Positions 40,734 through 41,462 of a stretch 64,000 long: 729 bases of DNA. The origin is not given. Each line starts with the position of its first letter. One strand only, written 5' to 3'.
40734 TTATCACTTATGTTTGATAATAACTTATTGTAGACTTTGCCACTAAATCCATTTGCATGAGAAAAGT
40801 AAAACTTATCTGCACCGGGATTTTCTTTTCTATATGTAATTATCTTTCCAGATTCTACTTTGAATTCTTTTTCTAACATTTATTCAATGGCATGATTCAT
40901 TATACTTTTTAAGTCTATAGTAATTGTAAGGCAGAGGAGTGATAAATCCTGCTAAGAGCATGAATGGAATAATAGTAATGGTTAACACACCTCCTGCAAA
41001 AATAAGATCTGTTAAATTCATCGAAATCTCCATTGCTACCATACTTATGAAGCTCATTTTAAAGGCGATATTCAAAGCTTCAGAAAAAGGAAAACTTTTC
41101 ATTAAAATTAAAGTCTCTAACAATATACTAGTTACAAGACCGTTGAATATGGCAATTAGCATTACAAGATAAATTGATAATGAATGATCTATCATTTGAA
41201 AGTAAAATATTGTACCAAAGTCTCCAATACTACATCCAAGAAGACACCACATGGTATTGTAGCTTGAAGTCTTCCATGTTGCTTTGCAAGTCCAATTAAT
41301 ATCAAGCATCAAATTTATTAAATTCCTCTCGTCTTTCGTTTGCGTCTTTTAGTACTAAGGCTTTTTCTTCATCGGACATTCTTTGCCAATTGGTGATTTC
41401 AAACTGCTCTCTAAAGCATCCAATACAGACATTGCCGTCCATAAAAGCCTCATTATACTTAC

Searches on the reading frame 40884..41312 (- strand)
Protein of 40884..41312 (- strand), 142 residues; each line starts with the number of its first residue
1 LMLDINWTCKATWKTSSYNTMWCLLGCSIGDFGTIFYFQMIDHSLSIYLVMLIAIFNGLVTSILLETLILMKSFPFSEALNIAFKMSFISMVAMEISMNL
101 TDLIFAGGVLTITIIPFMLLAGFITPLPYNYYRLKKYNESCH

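Call 17: search_protein_families(library=pfam, proteins=[window:40884-41312:-], max_evalue=0.00001)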
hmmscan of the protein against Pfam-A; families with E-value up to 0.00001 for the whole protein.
window:40884-41312:- (142 aa): 1 family
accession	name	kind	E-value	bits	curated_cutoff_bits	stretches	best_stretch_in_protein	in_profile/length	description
PF14342.11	DUF4396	-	2.7e-32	112.5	27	1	12-137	1-139/141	Domain of unknown function (DUF4396)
